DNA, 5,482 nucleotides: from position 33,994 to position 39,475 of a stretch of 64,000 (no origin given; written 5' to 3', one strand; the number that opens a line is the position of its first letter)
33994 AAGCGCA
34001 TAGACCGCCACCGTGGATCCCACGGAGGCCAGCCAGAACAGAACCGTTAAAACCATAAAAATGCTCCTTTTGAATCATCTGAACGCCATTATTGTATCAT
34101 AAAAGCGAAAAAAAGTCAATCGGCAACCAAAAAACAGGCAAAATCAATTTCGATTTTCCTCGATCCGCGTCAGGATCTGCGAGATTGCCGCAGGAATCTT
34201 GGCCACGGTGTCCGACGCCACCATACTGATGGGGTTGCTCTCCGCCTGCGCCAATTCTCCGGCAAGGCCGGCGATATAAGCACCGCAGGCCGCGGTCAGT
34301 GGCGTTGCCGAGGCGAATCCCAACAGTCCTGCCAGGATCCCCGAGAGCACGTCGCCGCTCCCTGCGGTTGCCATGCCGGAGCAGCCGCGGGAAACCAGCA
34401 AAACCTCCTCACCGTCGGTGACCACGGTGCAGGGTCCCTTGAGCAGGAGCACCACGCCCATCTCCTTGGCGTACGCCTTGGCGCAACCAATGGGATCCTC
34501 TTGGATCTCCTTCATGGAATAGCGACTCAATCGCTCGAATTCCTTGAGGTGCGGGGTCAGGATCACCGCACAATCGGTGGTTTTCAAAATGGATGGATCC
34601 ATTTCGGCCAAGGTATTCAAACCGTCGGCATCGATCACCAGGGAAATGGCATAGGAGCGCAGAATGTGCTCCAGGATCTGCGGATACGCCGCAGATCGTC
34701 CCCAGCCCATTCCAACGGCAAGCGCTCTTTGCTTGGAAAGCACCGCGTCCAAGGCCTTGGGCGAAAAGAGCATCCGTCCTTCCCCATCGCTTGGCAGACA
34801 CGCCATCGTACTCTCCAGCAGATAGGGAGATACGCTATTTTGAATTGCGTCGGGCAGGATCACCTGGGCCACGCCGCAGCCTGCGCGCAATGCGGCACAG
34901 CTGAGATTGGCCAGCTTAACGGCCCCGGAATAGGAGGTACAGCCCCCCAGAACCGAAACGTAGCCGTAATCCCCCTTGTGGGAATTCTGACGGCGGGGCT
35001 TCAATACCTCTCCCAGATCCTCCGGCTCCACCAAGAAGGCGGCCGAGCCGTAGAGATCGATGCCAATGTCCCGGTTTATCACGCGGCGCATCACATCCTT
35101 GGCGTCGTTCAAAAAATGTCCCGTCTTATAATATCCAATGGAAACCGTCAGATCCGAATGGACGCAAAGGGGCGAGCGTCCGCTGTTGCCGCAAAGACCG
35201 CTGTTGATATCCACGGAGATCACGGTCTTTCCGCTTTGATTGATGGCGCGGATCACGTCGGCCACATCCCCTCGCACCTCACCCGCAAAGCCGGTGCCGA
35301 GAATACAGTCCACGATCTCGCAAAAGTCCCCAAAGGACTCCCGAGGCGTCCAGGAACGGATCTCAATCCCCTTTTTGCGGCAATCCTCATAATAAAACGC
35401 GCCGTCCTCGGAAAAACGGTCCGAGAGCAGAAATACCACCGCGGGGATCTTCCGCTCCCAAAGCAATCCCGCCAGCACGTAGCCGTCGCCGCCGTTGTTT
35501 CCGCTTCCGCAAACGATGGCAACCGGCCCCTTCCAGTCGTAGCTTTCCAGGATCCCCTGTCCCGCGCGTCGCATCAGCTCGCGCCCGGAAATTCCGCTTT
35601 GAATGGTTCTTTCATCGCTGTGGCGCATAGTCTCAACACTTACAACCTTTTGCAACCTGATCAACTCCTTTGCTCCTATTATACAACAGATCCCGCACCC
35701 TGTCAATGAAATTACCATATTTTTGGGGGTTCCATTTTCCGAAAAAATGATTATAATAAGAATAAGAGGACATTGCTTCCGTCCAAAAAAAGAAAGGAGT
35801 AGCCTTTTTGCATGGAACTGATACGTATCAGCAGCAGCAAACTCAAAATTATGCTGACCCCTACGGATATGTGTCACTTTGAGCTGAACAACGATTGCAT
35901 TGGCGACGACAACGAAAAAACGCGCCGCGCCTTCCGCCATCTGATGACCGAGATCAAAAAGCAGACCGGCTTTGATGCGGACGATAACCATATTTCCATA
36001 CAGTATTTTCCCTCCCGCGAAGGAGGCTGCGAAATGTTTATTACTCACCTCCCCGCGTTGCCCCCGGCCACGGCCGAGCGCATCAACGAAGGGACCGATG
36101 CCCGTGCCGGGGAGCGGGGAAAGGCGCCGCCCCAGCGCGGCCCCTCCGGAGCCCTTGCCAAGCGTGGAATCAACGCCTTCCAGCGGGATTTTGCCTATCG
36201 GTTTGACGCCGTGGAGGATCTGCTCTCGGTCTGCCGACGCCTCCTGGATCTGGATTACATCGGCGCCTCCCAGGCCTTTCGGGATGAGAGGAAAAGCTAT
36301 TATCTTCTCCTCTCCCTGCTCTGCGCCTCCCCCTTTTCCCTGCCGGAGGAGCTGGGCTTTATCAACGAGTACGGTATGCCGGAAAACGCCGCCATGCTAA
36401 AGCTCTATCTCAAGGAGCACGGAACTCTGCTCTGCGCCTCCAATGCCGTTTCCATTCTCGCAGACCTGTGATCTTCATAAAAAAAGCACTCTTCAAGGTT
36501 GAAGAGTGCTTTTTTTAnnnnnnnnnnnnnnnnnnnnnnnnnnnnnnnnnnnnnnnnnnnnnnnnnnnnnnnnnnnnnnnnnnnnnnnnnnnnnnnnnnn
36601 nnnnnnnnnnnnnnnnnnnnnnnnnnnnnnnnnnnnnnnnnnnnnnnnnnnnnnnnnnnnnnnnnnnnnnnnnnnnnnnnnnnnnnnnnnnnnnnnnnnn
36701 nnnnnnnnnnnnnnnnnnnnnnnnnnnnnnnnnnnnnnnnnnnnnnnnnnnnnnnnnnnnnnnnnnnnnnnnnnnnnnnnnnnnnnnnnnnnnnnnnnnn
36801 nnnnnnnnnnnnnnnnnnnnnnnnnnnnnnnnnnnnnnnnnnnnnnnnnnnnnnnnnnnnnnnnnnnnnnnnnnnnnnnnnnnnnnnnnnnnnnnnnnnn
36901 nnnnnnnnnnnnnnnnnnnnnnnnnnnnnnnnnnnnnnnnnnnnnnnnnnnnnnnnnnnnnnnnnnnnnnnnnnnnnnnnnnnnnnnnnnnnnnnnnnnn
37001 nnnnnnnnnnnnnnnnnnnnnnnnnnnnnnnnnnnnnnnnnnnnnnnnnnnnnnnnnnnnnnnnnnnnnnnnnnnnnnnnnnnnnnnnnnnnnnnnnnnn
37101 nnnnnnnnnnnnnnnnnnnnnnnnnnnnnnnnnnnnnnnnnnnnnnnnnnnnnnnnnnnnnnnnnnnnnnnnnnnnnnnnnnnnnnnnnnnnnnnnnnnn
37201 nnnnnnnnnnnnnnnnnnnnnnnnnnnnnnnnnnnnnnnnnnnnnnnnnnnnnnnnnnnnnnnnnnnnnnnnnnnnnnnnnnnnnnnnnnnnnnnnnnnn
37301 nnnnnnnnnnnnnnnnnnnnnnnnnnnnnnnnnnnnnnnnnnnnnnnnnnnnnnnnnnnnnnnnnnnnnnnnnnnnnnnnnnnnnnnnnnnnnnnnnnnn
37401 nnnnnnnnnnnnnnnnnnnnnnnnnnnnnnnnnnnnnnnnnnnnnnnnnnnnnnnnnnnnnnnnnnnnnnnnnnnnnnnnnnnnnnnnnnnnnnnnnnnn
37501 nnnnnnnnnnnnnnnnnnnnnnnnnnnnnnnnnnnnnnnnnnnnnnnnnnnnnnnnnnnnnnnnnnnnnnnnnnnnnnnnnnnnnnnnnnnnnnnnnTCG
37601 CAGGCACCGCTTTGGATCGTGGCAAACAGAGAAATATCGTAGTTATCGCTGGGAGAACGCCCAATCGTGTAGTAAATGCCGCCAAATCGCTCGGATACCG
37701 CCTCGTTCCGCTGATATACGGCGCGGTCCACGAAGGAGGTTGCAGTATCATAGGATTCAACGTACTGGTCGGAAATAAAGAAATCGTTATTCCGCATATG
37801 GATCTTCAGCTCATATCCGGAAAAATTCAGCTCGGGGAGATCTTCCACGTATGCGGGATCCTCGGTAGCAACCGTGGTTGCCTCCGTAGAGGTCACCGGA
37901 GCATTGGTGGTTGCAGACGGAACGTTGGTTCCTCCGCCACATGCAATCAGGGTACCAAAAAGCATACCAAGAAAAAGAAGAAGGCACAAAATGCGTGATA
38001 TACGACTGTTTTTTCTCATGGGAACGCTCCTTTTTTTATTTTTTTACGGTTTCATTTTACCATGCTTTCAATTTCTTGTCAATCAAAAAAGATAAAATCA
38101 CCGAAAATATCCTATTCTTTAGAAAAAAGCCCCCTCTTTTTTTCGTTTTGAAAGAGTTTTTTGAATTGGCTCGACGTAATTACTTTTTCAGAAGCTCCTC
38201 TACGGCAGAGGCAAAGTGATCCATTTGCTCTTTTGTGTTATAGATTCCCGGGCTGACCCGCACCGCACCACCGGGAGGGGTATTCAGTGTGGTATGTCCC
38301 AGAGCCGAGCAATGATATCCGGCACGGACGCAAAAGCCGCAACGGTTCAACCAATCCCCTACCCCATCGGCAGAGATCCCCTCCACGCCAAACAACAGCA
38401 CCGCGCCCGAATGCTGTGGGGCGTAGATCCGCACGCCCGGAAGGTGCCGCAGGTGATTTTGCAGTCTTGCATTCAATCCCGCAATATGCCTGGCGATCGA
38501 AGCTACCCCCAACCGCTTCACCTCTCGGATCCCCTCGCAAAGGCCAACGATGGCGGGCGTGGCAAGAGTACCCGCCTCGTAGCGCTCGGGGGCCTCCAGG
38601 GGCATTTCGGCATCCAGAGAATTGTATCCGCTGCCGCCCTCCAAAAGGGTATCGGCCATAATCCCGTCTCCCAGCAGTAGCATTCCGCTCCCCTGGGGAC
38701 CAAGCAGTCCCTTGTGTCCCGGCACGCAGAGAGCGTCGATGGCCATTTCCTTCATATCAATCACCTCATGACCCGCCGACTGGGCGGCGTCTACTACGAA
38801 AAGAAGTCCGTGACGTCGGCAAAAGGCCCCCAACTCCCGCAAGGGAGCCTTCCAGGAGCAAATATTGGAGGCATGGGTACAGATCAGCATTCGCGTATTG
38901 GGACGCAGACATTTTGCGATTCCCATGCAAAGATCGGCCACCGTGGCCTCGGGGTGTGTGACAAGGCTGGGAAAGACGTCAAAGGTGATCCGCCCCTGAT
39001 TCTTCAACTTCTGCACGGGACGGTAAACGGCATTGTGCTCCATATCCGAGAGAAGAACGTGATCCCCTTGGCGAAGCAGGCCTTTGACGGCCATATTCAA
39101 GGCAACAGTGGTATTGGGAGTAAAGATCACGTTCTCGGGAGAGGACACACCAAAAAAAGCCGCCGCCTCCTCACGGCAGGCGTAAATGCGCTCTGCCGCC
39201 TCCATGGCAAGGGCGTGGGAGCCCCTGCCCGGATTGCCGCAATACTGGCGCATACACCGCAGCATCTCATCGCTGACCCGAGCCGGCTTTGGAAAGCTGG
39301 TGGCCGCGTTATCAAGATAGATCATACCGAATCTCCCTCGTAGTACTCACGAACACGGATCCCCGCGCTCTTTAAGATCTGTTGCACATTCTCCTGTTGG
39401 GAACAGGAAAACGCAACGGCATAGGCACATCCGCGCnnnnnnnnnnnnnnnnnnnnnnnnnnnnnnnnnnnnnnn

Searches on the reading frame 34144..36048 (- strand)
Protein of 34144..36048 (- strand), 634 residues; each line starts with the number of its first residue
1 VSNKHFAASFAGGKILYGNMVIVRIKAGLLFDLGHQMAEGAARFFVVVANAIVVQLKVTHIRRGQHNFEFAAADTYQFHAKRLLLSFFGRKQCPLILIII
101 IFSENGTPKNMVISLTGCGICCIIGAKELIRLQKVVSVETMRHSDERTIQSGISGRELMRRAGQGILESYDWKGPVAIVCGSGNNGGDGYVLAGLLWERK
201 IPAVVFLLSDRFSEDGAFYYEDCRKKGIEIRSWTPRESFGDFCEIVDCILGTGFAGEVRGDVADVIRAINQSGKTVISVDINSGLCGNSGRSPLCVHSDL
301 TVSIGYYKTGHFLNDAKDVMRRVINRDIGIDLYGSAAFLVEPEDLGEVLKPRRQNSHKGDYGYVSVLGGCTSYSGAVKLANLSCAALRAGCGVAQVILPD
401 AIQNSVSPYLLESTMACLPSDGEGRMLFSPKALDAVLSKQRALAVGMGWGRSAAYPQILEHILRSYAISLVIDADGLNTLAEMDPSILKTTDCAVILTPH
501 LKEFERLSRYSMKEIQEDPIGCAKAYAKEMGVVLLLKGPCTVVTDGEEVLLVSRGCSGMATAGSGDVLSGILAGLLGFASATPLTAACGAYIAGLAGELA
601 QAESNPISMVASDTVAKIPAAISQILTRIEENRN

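Call 8: search_protein_families(library=pfam, proteins=[window:34144-36048:-], max_evalue=0.001)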
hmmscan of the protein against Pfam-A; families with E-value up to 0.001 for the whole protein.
window:34144-36048:- (634 aa): 3 families
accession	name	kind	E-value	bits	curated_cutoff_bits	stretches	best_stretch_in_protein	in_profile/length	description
PF01256.23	Carb_kinase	-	6.8e-46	157.1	27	1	364-618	1-240/242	NAD(P)H-hydrate dehydratase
PF03853.21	YjeF_N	-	8.4e-34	117.4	24.9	1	157-310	3-169/169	YjeF-related protein N-terminus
PF02110.20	HK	-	7.5e-05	22.7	27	1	515-605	136-227/247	Hydroxyethylthiazole kinase family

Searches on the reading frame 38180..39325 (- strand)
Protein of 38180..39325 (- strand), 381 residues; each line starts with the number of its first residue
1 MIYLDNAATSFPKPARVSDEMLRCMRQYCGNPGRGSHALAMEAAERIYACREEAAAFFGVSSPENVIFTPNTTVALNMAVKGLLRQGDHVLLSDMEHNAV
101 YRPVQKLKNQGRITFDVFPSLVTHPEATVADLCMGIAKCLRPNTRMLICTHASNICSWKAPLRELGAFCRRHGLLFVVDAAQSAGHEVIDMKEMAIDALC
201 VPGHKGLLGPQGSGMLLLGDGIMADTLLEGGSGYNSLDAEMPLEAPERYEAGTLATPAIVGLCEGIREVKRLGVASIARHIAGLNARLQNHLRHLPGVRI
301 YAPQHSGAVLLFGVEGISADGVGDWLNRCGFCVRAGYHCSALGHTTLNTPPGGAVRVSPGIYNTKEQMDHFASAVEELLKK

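Call 8: search_protein_families(library=pfam, proteins=[window:38180-39325:-], max_evalue=0.001)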
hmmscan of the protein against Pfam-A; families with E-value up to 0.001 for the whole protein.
window:38180-39325:- (381 aa): 5 families
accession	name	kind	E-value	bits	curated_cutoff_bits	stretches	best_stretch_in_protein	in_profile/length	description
PF00266.25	Aminotran_5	-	1.9e-76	257.9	21.5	1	2-371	1-371/371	Aminotransferase class-V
PF01212.27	Beta_elim_lyase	-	2.2e-07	30.9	27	1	42-217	29-210/288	Beta-eliminating lyase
PF00155.27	Aminotran_1_2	-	0.00026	20.7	19.7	0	49-181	46-187/361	Aminotransferase class I and II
PF01053.26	Cys_Met_Meta_PP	-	0.00031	19.9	27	1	67-185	71-179/381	Cys/Met metabolism PLP-dependent enzyme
PF01041.23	DegT_DnrJ_EryC1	-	0.001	18.8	19.8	0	53-188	32-154/360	DegT/DnrJ/EryC1/StrS aminotransferase family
